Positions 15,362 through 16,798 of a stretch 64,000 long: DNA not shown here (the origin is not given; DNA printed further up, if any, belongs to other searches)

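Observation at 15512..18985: Cobalamin riboswitch, BtuB-like TonB receptor and BtuG-like propeller lipoprotein form one vitamin B12 capture unit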

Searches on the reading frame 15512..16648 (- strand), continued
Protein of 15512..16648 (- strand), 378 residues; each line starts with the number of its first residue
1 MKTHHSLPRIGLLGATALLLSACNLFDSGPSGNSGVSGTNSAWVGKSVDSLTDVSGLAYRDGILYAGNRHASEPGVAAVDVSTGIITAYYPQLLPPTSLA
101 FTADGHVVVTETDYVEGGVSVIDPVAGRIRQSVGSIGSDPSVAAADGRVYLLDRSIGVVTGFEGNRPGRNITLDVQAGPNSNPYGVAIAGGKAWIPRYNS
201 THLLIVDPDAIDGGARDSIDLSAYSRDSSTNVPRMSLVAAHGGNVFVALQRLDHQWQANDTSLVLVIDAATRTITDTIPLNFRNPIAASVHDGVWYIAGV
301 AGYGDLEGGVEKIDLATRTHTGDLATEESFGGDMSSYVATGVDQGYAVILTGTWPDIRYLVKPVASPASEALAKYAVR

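Call 51: search_protein_families(library=pfam, alignment_id=A5, max_evalue=0.01)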
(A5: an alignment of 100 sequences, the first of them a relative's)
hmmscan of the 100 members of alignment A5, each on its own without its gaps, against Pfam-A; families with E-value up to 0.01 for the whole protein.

A. member 1, P0094 (373 aa): 1 family
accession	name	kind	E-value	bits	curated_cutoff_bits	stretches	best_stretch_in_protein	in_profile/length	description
PF16819.11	DUF5074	-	0.00062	19.4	27.2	1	245-326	47-128/353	Domain of unknown function (DUF5074)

B. families by the number of members that match (of 100 scanned): 28 families (the first 25 are shown)
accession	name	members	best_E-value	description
PF13860.13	FlgD_ig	23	2.4e-11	FlgD Ig-like domain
PF16819.11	DUF5074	19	2.9e-10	Domain of unknown function (DUF5074)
PF18962.6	Por_Secre_tail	9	1.3e-07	Secretion system C-terminal sorting domain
PF01436.27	NHL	5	0.00074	NHL repeat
PF13715.12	CarbopepD_reg_2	3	1e-07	CarboxypepD_reg-like domain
PF25210.1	Kelch_FKB95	3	0.0015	FKB95, Kelch-repeats domain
PF13620.12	CarboxypepD_reg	2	3.4e-12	Carboxypeptidase regulatory-like domain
PF05096.18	Glu_cyclase_2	2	0.0074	Glutamine cyclotransferase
PF14686.12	fn3_3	1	6.8e-10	Polysaccharide lyase family 4, domain II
PF13360.13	PQQ_2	1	5.9e-07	Outer membrane protein assembly factor BamB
PF00041.27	fn3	1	1e-06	Fibronectin type III domain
PF13948.11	DUF4215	1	7.4e-06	Domain of unknown function (DUF4215)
PF08308.17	PEGA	1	1.4e-05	PEGA domain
PF11178.13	DUF2963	1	0.00075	Protein of unknown function (DUF2963)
PF25059.1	FN3_DSCAM-DSCAML_C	1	0.002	DSCAM/DSCAML C-terminal Fn3-like domain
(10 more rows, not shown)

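Call 53: find_encoding_contigs(protein=P0103, flank=6000, max_places=3)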
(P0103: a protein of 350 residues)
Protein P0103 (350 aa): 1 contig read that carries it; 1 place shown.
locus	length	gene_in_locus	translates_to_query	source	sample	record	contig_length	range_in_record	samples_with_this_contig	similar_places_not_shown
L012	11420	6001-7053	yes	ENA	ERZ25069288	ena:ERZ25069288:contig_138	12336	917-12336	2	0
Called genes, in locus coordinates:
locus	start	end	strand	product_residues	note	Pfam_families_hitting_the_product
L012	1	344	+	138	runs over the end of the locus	PF02566:OsmC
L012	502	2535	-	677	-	PF01326:PPDK_N, PF00391:PEP-utilizers, PF02896:PEP-utilizers_C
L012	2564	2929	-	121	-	-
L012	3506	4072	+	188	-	PF01923:Cob_adeno_trans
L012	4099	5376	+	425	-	PF07715:Plug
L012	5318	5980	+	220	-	-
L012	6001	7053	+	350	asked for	-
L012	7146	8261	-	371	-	PF13439:Glyco_transf_4, PF20706:GT4-conflict, PF00534:Glycos_transf_1, PF13692:Glyco_trans_1_4, PF13524:Glyco_trans_1_2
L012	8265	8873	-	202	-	PF00719:Pyrophosphatase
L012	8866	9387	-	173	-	PF01641:SelR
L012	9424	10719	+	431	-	PF00005:ABC_tran, PF13304:AAA_21 (faint), PF12848:ABC_tran_Xtn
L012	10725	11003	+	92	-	PF00005:ABC_tran (weak)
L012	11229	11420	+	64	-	?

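Call 55: find_encoding_contigs(protein=P0097, flank=6000, max_places=2)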
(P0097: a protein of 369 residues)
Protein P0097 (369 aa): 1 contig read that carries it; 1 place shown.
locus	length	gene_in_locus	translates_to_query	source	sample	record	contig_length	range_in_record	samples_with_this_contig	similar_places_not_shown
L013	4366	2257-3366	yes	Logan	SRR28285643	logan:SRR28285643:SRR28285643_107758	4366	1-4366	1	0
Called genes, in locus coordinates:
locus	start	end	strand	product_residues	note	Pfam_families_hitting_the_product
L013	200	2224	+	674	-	PF07715:Plug, PF00593:TonB_dep_Rec_b-barrel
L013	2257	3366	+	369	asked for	-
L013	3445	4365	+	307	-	?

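Call 56: find_encoding_contigs(protein=P0107, flank=6000, max_places=2)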
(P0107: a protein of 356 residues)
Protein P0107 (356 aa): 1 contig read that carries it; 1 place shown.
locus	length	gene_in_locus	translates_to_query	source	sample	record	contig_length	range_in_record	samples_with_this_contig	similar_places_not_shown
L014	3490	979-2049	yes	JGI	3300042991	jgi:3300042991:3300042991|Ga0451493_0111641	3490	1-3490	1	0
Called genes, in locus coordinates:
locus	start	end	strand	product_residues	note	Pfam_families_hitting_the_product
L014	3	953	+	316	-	?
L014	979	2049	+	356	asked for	-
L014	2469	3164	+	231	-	PF02811:PHP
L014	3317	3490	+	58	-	?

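Call 57: find_encoding_contigs(protein=P0098, flank=6000, max_places=2)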
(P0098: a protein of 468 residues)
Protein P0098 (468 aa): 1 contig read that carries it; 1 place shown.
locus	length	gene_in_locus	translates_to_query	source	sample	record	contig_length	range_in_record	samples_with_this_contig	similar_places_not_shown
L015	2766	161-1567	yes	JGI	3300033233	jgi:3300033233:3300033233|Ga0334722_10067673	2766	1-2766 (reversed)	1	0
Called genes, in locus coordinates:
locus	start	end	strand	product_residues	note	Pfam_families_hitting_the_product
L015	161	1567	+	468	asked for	-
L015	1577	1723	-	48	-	-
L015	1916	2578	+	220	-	PF18962:Por_Secre_tail (faint), PF13860:FlgD_ig (weak)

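Call 59: find_encoding_contigs(protein=P0127, flank=6000, max_places=2)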
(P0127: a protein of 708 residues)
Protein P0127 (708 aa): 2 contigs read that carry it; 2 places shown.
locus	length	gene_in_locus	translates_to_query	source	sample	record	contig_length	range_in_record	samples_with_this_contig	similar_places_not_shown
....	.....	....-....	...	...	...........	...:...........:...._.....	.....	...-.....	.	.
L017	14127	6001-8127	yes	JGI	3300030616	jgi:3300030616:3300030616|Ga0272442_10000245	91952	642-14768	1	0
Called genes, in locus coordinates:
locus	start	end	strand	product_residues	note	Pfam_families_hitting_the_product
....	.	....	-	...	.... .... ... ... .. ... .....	?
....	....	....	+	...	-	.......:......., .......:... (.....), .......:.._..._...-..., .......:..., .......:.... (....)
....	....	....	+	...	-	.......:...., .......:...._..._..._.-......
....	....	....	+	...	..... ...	-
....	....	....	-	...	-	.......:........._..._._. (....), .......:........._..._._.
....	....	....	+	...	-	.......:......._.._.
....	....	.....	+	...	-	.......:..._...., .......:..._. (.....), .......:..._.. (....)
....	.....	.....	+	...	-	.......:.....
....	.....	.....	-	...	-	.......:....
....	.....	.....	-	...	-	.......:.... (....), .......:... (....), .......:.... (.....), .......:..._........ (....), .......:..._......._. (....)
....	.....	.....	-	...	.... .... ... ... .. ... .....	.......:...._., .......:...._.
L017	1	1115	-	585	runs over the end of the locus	?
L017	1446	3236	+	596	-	PF00069:Pkinase, PF01636:APH (faint), PF07714:PK_Tyr_Ser-Thr, PF06293:Kdo, PF03109:ABC1 (weak)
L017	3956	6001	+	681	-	PF07715:Plug, PF00593:TonB_dep_Rec_b-barrel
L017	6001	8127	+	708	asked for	-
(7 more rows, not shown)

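Call 60: find_encoding_contigs(protein=P0122, flank=6000, max_places=2)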
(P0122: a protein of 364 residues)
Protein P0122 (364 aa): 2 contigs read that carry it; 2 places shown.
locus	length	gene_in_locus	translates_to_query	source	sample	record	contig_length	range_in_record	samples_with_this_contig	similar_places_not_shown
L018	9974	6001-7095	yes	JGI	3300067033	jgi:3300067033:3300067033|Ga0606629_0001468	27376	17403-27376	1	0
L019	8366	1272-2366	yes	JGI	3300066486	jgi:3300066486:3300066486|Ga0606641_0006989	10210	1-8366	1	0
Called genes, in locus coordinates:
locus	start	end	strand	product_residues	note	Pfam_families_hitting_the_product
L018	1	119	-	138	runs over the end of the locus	PF04134:DCC1-like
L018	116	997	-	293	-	PF02567:PhzC-PhzF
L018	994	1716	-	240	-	PF00117:GATase, PF07722:Peptidase_C26 (weak)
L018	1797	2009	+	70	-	-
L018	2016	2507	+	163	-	PF04542:Sigma70_r2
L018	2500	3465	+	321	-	-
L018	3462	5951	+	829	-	PF00656:Peptidase_C14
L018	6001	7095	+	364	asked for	-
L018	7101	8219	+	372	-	-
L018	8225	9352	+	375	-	-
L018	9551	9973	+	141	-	?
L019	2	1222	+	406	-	?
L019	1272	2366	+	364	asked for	-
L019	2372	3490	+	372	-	-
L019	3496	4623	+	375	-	-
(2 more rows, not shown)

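Call 85: find_homologous_proteins(query=A5, max_evalue=1e-10)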
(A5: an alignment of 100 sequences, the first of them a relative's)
Query A5 (100 sequences) (373 aa, profile of the alignment): 26 proteins with E <= 1e-10 among 8000 candidates.
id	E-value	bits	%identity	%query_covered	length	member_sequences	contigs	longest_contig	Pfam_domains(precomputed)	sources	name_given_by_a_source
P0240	1.4e-104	369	28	69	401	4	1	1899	-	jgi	jgi:hypothetical protein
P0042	9.4e-73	264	38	91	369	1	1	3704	-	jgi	jgi:hypothetical protein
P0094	1.6e-72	263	100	100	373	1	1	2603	-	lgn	-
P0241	3.2e-72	262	68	91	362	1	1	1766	-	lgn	-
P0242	8.3e-71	257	65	91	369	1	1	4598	-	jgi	jgi:DNA-binding beta-propeller fold protein YncE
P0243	1.1e-70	257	69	91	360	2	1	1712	-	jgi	jgi:hypothetical protein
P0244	1.2e-70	257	68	91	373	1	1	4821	-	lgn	-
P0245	2.1e-70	256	53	91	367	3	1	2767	-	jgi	jgi:hypothetical protein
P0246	2.8e-70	256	63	100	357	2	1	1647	-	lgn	-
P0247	6.1e-70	254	64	100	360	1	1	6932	-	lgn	-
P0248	9.6e-70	254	61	95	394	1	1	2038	-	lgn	-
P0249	1.3e-69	253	67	91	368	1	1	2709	-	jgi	jgi:hypothetical protein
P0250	2.6e-69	252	64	92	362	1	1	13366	-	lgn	-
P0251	3.6e-69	252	59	98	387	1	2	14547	-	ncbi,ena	-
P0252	8.9e-69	251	68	91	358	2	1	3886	-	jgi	jgi:hypothetical protein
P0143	3.8e-43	166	23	85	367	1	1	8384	-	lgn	-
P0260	8.6e-35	139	29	50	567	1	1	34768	-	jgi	jgi:hypothetical protein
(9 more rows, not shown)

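Call 86: find_encoding_contigs(protein=P0251, flank=6000, max_places=1)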
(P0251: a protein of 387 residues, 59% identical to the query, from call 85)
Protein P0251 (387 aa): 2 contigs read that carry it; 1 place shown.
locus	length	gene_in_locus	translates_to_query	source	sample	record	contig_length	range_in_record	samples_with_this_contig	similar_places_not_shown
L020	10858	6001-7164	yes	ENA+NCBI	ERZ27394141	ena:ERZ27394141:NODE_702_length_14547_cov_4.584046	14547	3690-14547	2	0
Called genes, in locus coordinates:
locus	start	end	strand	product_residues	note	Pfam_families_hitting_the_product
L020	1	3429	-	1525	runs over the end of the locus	PF08447:PAS_3, PF08448:PAS_4, PF00989:PAS, PF08448:PAS_4, PF13426:PAS_9, PF00512:HisKA, PF02518:HATPase_c, PF00072:Response_reg, +6 more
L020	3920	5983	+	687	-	PF07715:Plug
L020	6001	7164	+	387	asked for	-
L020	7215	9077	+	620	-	PF19363:DUF5939, PF00211:Guanylate_cyc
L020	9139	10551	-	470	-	PF13495:Phage_int_SAM_4, PF00589:Phage_integrase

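Call 87: find_encoding_contigs(protein=P0260, flank=6000, max_places=1)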
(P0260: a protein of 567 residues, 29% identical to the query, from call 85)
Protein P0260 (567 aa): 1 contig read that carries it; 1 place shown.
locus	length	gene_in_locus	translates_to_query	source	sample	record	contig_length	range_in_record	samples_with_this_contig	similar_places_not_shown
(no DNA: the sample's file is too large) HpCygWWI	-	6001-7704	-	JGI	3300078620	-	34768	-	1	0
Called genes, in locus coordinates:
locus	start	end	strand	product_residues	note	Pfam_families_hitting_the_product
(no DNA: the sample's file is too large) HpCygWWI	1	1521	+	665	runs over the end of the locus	-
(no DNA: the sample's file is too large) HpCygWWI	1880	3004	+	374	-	PF01032:FecCD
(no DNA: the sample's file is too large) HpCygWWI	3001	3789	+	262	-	PF00005:ABC_tran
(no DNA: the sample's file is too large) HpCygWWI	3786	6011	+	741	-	PF07715:Plug, PF00593:TonB_dep_Rec_b-barrel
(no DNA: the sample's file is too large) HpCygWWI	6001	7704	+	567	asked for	-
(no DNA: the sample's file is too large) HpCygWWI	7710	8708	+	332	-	PF01497:Peripla_BP_2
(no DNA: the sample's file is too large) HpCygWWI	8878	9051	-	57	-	PF03884:YacG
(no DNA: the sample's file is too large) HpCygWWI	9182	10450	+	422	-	PF07690:MFS_1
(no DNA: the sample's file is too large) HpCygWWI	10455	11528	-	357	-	PF01594:AI-2E_transport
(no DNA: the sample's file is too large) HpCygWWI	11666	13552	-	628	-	PF13428:TPR_14 (faint), PF13692:Glyco_trans_1_4 (weak), PF13524:Glyco_trans_1_2 (faint), PF13432:TPR_16 (faint), PF00515:TPR_1 (faint), PF07719:TPR_2 (faint), PF13174:TPR_6 (faint), PF14559:TPR_19 (weak), +3 more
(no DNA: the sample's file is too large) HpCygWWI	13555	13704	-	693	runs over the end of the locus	PF00069:Pkinase, PF07714:PK_Tyr_Ser-Thr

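Call 88: find_encoding_contigs(protein=P0143, flank=6000, max_places=1)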
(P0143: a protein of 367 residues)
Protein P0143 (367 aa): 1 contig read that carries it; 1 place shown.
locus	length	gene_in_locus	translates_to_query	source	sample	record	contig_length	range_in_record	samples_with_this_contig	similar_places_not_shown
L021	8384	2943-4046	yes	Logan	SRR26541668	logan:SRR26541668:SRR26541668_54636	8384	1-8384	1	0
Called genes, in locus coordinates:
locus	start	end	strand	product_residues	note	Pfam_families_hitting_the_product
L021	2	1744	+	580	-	?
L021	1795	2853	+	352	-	-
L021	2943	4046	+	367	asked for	-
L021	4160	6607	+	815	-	PF07715:Plug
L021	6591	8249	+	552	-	-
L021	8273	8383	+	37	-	?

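Call 101: list_cluster_members(proteins=[P0251, P0103, P0127, P0097, P0094, P0122, P0143, P0260, P0001, P0060])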
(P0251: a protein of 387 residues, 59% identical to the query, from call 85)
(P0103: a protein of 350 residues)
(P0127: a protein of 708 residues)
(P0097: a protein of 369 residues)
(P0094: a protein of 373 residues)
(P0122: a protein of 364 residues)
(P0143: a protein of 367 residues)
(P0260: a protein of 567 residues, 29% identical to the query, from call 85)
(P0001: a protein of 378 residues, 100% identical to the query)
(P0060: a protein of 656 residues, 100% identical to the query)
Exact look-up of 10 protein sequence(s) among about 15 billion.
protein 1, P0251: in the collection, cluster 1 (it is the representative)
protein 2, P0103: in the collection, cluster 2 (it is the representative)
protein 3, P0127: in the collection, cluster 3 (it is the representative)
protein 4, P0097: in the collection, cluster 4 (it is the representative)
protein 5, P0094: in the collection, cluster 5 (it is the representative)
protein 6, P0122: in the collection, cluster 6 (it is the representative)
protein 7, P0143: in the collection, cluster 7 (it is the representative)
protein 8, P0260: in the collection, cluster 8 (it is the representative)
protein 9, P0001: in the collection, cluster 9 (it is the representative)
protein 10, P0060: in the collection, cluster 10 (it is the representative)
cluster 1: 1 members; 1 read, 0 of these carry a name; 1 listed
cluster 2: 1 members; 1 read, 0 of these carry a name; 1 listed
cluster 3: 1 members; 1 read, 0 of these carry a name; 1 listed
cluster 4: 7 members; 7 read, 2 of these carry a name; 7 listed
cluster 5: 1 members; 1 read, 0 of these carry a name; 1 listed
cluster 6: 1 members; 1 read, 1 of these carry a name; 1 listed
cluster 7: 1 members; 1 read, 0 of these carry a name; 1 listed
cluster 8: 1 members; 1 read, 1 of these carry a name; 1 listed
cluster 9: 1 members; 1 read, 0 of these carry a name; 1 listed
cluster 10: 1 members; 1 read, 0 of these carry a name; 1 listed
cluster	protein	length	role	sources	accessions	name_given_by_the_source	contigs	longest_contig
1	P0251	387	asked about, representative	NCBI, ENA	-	-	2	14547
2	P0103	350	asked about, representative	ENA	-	-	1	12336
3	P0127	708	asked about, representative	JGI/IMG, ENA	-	-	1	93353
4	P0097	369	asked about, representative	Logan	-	-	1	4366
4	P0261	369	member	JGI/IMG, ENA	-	hypothetical protein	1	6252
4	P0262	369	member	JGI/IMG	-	DNA-binding beta-propeller fold protein YncE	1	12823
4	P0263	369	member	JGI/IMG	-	-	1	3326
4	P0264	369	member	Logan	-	-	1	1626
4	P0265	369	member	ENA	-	-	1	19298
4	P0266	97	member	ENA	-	-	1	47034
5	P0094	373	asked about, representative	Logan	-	-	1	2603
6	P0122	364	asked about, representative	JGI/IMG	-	hypothetical protein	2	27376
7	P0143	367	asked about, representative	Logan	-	-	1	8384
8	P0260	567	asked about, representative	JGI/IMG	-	hypothetical protein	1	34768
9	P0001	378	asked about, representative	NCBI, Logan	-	-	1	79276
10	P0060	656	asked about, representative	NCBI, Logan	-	-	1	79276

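Call 102: find_encoding_contigs(protein=P0265, flank=6000, max_places=1)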
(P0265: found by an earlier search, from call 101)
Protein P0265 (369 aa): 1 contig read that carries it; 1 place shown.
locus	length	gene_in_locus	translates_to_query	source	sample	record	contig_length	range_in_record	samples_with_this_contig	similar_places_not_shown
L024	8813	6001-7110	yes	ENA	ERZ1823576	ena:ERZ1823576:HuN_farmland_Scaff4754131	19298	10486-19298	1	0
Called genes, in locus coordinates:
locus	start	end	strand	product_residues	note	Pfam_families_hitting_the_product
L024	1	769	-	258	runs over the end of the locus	PF00106:adh_short, PF23441:SDR (weak), PF13561:adh_short_C2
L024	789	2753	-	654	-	PF13520:AA_permease_2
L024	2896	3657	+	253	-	PF03167:UDG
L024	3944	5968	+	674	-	PF07715:Plug, PF00593:TonB_dep_Rec_b-barrel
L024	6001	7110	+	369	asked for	-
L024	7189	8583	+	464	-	PF16491:Peptidase_M48_N, PF01435:Peptidase_M48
